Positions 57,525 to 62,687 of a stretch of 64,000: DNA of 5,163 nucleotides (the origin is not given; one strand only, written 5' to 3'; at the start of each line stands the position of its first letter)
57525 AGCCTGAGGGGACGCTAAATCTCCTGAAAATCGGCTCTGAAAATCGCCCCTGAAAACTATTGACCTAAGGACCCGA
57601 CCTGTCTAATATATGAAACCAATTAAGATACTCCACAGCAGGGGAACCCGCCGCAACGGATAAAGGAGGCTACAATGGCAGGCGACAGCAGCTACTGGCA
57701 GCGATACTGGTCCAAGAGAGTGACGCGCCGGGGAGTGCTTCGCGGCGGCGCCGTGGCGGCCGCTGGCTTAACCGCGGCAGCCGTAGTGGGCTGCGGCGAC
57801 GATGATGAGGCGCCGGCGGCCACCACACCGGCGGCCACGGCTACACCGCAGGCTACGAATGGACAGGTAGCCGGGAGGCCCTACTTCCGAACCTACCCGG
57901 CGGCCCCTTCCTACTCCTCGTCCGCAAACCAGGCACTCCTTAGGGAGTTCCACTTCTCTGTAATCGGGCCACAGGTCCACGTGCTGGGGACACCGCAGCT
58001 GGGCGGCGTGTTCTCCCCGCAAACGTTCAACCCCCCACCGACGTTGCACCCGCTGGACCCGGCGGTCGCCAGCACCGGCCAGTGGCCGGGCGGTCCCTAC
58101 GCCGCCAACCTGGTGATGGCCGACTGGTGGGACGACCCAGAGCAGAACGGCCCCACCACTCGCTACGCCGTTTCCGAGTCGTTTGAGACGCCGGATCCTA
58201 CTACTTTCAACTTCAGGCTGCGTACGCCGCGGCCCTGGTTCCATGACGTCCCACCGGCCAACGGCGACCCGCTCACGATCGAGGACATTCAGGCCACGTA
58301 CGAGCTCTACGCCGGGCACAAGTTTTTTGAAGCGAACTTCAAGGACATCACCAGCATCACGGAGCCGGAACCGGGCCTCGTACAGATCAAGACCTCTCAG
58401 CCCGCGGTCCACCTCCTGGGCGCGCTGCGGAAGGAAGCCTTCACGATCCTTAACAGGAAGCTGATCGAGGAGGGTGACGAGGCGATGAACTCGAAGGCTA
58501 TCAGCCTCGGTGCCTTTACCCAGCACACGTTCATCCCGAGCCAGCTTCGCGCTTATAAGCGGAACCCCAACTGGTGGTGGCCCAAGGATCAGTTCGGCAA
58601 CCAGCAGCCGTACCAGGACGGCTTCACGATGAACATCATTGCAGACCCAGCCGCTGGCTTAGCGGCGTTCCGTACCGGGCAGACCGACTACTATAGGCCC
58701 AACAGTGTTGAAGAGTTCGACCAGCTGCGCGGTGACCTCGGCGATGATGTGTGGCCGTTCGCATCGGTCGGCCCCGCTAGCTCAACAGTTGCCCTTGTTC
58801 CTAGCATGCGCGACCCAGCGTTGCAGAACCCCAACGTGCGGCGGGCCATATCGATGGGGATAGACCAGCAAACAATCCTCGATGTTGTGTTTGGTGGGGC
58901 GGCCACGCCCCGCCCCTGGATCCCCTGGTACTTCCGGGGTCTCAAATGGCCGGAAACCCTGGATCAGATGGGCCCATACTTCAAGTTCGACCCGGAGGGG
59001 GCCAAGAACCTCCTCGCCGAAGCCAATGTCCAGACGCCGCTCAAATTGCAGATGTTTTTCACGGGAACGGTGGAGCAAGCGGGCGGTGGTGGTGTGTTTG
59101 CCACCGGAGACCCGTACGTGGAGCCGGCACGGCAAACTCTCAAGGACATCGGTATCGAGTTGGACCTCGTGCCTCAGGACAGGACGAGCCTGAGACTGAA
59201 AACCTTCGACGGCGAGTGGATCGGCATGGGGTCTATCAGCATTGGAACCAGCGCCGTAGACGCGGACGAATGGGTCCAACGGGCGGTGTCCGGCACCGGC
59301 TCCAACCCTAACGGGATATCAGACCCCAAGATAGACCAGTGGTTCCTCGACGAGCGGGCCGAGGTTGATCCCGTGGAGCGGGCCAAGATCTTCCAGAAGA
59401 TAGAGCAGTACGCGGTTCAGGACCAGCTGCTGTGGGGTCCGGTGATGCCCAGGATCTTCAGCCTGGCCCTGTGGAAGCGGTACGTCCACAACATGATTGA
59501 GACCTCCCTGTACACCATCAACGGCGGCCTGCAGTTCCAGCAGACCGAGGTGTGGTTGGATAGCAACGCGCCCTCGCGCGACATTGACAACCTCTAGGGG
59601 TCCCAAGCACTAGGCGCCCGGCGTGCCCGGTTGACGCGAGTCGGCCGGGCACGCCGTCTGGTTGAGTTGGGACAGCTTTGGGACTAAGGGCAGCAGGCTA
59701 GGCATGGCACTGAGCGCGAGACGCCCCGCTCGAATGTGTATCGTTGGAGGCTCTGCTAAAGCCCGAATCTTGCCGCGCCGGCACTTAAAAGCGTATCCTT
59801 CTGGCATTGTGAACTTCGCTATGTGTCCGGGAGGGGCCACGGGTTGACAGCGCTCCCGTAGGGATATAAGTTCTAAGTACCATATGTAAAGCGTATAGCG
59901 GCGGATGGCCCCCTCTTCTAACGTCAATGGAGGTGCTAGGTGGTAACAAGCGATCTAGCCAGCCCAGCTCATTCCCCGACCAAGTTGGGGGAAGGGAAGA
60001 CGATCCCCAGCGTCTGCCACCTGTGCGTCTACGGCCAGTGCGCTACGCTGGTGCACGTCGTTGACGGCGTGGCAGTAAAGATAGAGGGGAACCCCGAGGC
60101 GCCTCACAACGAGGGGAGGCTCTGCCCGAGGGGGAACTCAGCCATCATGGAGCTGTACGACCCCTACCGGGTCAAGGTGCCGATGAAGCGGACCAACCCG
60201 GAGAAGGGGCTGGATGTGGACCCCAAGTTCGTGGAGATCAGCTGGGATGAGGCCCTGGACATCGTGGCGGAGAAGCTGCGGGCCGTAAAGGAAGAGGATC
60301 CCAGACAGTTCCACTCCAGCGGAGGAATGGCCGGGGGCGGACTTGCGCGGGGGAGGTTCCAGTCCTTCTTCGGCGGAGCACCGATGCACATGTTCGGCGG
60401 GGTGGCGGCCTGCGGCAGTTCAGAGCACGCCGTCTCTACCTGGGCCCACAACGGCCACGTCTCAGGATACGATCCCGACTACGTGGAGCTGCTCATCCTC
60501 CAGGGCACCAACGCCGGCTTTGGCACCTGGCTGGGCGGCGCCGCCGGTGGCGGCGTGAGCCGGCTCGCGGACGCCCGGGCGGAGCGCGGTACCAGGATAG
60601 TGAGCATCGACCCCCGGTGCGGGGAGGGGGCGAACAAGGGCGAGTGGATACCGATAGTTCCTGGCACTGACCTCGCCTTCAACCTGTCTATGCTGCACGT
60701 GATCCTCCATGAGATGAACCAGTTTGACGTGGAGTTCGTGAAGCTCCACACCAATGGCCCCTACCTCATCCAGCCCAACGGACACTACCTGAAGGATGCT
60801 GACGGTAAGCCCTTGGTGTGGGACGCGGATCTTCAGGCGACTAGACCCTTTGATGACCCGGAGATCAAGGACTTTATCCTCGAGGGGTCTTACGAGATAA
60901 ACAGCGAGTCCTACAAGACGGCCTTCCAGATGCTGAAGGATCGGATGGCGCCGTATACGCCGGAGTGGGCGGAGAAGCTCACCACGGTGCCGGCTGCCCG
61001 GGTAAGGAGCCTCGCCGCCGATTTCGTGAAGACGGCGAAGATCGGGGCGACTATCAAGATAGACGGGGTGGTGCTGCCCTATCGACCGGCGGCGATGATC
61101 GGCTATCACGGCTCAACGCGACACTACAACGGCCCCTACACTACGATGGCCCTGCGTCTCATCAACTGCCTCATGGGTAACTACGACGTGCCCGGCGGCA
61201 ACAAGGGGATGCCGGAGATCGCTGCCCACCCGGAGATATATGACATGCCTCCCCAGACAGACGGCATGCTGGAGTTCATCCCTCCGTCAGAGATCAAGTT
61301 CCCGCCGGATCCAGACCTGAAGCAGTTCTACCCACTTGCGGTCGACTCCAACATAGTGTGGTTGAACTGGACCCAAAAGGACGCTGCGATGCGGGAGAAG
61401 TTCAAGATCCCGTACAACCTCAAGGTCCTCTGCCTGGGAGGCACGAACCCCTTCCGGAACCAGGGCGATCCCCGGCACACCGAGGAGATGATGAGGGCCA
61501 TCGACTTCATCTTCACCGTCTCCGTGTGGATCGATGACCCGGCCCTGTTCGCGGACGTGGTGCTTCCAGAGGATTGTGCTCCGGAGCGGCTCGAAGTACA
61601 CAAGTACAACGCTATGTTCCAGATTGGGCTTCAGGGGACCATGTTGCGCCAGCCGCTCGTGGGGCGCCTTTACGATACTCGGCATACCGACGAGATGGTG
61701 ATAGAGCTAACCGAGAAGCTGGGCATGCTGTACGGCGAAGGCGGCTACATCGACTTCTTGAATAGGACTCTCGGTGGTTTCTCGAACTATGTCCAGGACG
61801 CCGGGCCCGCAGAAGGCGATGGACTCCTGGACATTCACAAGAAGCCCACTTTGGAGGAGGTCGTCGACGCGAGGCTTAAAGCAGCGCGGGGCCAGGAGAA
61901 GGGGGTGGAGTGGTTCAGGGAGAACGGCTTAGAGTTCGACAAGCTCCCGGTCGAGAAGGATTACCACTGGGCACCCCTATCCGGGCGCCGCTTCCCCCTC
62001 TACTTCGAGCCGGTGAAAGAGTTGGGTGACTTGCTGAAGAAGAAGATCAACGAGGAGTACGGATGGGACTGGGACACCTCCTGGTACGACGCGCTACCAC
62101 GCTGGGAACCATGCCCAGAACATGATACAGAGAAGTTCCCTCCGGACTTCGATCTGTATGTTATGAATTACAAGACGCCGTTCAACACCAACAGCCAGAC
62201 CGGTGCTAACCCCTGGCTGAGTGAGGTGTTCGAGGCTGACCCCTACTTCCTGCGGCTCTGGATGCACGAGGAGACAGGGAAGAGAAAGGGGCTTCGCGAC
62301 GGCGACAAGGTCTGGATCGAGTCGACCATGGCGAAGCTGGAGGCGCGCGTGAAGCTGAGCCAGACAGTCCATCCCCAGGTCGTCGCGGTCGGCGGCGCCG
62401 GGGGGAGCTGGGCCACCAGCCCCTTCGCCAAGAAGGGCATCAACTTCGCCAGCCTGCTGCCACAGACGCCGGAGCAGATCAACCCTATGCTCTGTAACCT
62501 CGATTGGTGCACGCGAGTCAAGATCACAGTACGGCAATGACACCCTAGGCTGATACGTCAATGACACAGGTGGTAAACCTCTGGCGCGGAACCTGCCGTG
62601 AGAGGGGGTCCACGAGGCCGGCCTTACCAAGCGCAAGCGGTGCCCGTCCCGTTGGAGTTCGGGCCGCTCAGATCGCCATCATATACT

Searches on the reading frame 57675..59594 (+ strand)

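Call 55: search_protein_families(library=pfam, proteins=[window:57675-59594:+], max_evalue=0.00001)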
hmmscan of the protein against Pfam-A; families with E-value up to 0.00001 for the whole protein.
window:57675-59594:+ (640 aa): 1 family
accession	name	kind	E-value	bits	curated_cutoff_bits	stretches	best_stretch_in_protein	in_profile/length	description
PF00496.27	SBP_bac_5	-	1.9e-41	142.9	32.4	1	168-543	8-366/368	Bacterial extracellular solute-binding proteins, family 5 Middle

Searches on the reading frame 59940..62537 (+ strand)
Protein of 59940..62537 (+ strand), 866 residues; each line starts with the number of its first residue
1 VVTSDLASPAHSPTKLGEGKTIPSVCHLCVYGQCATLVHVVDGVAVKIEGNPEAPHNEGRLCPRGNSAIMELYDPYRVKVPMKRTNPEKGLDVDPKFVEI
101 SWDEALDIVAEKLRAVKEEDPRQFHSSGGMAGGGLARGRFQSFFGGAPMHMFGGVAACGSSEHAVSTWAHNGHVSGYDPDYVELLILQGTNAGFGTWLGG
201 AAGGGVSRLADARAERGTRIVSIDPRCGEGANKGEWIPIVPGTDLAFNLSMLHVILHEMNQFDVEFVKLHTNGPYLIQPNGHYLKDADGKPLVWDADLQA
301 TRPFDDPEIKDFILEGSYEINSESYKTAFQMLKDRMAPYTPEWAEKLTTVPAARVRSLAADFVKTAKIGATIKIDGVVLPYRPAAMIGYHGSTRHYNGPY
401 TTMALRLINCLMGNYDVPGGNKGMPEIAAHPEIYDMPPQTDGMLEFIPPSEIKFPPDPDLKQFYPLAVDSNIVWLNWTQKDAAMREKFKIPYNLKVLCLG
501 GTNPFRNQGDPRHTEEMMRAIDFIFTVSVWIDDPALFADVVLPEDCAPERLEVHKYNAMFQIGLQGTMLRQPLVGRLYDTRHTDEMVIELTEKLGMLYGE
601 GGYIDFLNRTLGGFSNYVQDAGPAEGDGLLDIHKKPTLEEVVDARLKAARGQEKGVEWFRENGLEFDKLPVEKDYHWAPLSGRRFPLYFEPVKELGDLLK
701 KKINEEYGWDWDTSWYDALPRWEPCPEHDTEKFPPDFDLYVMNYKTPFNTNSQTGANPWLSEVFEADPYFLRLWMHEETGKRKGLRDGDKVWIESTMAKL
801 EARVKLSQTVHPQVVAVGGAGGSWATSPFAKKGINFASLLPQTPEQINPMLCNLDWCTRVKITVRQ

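Call 55: search_protein_families(library=pfam, proteins=[window:59940-62537:+], max_evalue=0.00001)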
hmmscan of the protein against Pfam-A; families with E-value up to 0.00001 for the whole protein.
window:59940-62537:+ (866 aa): 3 families
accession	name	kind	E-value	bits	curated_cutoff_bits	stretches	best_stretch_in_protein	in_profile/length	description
PF00384.28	Molybdopterin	-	4.7e-19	69.1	24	1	77-552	1-318/353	Molybdopterin oxidoreductase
PF01568.27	Molydop_binding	-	2.4e-12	47.3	26.8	1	739-818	1-77/110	Molydopterin dinucleotide binding domain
PF04879.21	Molybdop_Fe4S4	-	5e-12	46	22.7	1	20-73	2-54/55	Molybdopterin oxidoreductase Fe4S4 domain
